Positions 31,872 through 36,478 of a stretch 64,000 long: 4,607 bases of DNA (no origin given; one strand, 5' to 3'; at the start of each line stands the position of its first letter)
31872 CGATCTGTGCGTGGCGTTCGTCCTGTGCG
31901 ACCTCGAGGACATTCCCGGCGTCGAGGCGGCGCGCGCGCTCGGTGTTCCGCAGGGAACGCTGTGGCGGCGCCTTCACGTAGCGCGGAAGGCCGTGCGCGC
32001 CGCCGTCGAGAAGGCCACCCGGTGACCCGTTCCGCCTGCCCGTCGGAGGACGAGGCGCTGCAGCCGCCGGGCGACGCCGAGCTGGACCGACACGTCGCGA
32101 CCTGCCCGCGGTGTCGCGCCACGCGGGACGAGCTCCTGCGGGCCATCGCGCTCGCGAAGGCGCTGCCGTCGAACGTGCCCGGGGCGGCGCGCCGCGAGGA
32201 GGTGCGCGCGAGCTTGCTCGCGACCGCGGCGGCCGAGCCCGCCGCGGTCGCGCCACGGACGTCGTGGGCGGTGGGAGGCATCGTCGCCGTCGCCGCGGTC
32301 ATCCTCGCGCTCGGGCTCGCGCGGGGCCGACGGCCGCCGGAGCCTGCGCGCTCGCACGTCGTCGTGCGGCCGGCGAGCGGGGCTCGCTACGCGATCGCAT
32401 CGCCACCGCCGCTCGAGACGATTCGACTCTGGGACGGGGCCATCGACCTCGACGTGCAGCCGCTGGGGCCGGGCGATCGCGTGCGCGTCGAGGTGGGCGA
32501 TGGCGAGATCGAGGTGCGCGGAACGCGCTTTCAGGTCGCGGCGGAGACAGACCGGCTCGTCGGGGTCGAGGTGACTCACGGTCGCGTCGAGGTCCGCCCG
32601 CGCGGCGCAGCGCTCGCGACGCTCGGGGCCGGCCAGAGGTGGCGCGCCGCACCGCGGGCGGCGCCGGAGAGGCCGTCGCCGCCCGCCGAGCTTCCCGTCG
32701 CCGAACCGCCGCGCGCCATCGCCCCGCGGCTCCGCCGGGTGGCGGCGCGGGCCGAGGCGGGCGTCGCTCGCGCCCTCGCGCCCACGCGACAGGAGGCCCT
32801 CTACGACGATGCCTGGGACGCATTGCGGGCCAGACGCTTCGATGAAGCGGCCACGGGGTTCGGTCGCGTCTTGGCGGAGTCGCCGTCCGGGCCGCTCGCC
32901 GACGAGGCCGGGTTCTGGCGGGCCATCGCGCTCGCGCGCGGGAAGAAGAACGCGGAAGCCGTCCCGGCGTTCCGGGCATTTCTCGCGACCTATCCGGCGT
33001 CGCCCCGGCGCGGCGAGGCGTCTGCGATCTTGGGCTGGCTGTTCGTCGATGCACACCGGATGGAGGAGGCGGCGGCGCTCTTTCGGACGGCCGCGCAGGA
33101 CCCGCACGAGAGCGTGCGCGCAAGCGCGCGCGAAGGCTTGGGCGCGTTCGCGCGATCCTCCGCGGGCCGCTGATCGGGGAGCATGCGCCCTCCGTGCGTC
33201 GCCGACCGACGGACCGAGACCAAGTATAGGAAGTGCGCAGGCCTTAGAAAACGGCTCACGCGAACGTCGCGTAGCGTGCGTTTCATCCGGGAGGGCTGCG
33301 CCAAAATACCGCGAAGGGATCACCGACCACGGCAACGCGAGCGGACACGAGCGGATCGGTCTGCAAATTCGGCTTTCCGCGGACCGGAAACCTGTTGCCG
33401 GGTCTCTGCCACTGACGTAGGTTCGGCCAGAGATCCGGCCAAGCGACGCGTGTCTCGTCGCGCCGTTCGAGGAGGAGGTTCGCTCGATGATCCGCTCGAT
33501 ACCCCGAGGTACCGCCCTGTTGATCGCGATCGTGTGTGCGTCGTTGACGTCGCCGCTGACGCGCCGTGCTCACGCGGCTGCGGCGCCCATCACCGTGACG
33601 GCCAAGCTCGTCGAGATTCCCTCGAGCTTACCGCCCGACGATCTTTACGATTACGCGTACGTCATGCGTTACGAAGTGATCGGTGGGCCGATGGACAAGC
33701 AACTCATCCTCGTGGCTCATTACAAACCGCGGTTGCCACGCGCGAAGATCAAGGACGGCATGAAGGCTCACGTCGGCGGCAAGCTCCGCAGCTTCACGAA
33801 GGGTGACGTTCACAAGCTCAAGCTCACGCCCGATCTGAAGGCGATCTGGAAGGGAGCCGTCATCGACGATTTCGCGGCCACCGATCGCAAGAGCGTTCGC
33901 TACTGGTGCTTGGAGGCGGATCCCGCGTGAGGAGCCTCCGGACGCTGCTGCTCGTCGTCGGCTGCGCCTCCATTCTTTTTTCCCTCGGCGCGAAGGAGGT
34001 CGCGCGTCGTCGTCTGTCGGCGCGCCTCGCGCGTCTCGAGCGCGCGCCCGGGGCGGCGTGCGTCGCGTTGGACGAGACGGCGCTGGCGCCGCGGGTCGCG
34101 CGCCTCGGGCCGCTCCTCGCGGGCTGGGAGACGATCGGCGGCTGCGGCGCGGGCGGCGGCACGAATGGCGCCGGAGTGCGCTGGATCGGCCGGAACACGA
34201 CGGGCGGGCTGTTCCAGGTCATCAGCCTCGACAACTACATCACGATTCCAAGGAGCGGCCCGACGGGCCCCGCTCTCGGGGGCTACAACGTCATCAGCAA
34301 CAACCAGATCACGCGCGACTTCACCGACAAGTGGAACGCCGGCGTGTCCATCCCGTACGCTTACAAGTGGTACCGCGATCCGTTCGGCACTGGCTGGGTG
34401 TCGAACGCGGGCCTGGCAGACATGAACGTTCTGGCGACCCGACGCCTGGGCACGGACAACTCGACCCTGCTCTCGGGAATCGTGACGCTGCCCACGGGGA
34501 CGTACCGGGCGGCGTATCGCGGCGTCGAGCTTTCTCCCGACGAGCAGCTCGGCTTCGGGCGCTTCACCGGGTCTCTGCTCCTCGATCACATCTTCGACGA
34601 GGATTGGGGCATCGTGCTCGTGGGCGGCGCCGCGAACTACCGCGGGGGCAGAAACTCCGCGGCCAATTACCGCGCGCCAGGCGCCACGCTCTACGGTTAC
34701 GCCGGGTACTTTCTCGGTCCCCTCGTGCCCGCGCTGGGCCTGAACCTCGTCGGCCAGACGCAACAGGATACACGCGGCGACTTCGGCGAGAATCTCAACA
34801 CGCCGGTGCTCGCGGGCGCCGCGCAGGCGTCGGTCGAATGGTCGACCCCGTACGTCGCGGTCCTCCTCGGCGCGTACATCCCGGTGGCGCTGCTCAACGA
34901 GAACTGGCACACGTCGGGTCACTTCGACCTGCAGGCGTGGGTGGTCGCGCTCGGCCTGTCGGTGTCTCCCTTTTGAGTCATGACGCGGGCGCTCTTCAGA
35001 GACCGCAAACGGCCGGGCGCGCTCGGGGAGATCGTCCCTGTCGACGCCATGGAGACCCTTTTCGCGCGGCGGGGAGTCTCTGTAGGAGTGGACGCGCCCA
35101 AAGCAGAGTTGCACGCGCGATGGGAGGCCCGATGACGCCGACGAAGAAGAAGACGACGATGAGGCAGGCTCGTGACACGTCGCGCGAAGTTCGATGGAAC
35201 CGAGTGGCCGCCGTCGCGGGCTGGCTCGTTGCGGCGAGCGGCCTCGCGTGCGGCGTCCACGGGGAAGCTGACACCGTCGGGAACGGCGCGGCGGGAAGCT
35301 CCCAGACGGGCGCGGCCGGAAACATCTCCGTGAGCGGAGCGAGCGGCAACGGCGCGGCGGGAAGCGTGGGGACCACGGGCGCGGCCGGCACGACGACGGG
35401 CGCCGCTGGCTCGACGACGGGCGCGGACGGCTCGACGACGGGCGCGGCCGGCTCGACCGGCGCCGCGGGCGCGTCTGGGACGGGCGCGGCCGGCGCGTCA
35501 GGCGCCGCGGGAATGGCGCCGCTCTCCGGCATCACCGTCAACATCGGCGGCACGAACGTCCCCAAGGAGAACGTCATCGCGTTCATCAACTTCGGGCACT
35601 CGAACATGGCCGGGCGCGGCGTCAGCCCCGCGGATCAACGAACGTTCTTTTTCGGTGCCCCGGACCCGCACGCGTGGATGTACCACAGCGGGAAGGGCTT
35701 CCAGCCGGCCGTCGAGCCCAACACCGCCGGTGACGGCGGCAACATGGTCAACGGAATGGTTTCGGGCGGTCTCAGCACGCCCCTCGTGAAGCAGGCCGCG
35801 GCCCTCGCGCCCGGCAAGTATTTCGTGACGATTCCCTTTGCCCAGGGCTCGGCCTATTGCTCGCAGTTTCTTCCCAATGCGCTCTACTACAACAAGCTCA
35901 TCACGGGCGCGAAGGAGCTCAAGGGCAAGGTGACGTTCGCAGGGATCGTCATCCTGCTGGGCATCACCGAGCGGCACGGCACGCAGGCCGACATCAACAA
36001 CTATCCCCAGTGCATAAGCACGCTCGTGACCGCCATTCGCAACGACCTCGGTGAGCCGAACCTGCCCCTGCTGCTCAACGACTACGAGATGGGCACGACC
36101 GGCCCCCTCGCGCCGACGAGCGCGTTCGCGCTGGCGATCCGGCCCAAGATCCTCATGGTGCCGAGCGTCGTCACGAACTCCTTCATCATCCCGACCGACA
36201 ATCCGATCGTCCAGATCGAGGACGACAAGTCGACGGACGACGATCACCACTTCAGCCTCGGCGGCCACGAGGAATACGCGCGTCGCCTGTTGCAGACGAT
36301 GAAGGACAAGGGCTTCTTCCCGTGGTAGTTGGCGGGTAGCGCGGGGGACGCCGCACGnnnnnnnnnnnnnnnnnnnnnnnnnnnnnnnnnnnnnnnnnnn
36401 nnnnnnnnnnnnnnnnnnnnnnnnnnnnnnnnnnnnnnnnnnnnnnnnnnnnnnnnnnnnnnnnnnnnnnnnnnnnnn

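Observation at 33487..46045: Eleven-gene, start/stop-overlapping envelope-glycan modification locus joining Arn-like pentose activation to a periplasmic O-acetyl relay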

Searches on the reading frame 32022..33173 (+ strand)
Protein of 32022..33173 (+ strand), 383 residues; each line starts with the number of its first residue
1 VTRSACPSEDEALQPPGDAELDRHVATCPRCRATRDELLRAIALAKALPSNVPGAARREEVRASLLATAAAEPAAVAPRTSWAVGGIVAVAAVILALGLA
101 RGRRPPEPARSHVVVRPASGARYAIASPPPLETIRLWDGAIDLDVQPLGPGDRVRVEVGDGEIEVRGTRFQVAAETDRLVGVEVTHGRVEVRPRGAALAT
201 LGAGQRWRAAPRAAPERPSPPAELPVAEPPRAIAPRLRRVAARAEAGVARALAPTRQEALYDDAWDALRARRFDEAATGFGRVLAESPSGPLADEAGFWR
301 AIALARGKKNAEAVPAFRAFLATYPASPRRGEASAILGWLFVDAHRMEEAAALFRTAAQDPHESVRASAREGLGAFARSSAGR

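Call 7: search_protein_families(library=pfam, max_evalue=0.01, proteins=[window:32022-33173:+])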
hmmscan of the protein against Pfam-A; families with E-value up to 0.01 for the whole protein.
window:32022-33173:+ (383 aa): 7 families
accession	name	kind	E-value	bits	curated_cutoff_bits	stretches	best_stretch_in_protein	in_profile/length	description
PF13432.12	TPR_16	-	1.5e-10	41.7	32.7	2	262-328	2-65/65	Tetratricopeptide repeat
PF04773.18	FecR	-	4.6e-07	30.6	24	1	132-190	41-97/97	FecR protein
PF13174.12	TPR_6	-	0.00012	23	26.3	0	295-327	1-33/33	Tetratricopeptide repeat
PF13525.12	YfiO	-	0.00078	19.7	25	1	257-361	5-103/203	Outer membrane lipoprotein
PF13646.12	HEAT_2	-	0.0038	17.9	27.7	1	302-373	22-87/88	HEAT repeats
PF07719.23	TPR_2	-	0.0045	17.5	27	0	298-325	5-32/34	Tetratricopeptide repeat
PF13490.11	zf-HC2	-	0.0061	17.1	22.2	0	10-32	13-35/35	Putative zinc-finger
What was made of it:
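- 30524..33173 (+): Adjacent same-strand trio: unknown secreted protein U1, ECF sigma factor, and zf-HC2/FecR/TPR anti-sigma factor. A candidate local regulator, not part of the conserved module. Pfam (call 7).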

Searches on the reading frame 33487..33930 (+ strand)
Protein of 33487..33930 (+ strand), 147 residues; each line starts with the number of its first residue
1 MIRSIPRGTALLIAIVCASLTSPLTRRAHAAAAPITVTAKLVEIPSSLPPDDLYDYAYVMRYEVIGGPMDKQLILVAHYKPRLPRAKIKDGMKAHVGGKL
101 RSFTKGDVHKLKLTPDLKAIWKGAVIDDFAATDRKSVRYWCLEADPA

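Call 6: search_protein_families(library=pfam, max_evalue=0.01, proteins=[window:33487-33930:+])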
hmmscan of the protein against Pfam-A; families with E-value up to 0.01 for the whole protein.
window:33487-33930:+ (147 aa): 0 families

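Call 9: search_protein_families(library=ncbifam, max_evalue=0.001, proteins=[window:33487-33930:+])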
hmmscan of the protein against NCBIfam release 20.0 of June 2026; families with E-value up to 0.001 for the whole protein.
window:33487-33930:+ (147 aa): 0 families

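Call 80: search_solved_structures(query=A5, max_evalue=10)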
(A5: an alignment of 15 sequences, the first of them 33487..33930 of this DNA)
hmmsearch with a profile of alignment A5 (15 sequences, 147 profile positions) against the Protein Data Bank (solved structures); distinct sequences matched with E-value up to 10: 3.
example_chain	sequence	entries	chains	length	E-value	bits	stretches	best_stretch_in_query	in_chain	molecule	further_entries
5y2w_A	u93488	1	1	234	1.4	11.7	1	46-99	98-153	Rubisco operon transcriptional regulator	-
8otz_De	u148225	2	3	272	1.4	11.7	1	51-90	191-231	Testis expressed 33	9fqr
5cwn_A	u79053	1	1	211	4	10.2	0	12-55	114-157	Designed helical repeat protein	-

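Call 81: search_protein_families(library=pfam, alignment_id=A5, max_evalue=1)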
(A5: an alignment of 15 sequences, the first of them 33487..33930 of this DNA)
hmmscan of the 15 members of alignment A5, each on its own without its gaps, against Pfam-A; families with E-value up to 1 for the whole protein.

A. member 1, window:33487-33930:+ (147 aa): 0 families

B. families by the number of members that match (of 15 scanned): 4 families
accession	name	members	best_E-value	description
PF13680.12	DUF4152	1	0.029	Protein of unknown function (DUF4152)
PF04625.18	DEC-1_N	1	0.037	DEC-1 protein, N-terminal region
PF02529.20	PetG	1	0.046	Cytochrome B6-F complex subunit 5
PF24800.1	DUF7702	1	0.25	Domain of unknown function (DUF7702)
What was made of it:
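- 33487..33930 (+): G1: 147-aa secreted protein of unknown fold (signal peptide; conserved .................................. motifs). No Pfam, NCBIfam or PDB match (calls 6, 9, 80, 81).
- On Alginate-type O-acetylation machinery (AlgIJFX): G1 matches nothing (calls 80, 81).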

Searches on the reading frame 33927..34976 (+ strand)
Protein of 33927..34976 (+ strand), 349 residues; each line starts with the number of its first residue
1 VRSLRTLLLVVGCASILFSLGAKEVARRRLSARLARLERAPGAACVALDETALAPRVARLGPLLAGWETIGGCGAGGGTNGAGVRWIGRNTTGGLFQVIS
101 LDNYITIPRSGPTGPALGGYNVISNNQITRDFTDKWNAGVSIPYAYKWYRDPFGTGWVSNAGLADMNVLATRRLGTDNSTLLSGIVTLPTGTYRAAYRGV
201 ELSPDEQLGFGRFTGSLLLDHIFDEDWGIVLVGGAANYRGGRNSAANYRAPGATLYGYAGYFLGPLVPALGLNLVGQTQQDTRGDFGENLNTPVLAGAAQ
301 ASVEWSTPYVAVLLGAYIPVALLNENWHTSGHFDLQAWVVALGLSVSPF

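Call 6: search_protein_families(library=pfam, max_evalue=0.01, proteins=[window:33927-34976:+])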
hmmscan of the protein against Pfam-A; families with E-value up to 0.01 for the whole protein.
window:33927-34976:+ (349 aa): 0 families

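Call 9: search_protein_families(library=ncbifam, max_evalue=0.001, proteins=[window:33927-34976:+])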
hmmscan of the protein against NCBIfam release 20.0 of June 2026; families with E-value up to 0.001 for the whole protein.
window:33927-34976:+ (349 aa): 0 families

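Call 57: search_solved_structures(query=A4, max_evalue=10)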
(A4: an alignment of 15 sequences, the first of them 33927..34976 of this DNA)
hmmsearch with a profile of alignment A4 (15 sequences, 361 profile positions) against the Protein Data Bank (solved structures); distinct sequences matched with E-value up to 10: 0.
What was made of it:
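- Tried and rejected: G1 and G2: Pfam, NCBIfam and PDB profile searches gave nothing (calls 6, 9, 57, 80, 81).
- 33927..34976 (+): G2: 349-aa predicted outer-membrane beta-barrel protein (N-terminal anchor/lipobox VVGC; conserved GGCGAGG...KWIGR; C-terminal ...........). No Pfam or PDB sequence match (calls 6, 57).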

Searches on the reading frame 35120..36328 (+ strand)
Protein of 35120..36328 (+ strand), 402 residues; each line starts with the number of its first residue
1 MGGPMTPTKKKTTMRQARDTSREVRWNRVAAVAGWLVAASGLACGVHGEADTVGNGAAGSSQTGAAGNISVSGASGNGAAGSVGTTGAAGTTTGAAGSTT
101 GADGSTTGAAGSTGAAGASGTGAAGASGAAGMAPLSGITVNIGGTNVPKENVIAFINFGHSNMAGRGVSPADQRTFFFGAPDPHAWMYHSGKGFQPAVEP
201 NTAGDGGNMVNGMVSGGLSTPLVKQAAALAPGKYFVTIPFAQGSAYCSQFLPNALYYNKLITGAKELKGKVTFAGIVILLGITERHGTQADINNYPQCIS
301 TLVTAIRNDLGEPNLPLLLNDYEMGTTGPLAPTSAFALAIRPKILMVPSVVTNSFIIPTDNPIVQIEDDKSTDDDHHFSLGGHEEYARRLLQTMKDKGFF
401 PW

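Call 6: search_protein_families(library=pfam, max_evalue=0.01, proteins=[window:35120-36328:+])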
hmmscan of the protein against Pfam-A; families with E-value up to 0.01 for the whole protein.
window:35120-36328:+ (402 aa): 1 family
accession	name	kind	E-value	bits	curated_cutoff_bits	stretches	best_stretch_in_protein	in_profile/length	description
PF03629.24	SASA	-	1.8e-14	54.3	24.8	1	155-392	5-222/226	Carbohydrate esterase, sialic acid-specific acetylesterase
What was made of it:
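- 35120..36328 (+): G3: SASA/CE6-type SGNH esterase lipoprotein with a Gly/Ala/Ser/Thr-rich linker. Start is uncertain (35120, 35132 or 35159). PF03629, E 1.8e-14 (call 6).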

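Call 9: search_protein_families(library=ncbifam, max_evalue=0.001, proteins=[window:35120-36328:+])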
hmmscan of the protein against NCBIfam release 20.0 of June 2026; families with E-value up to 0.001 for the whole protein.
window:35120-36328:+ (402 aa): 0 families
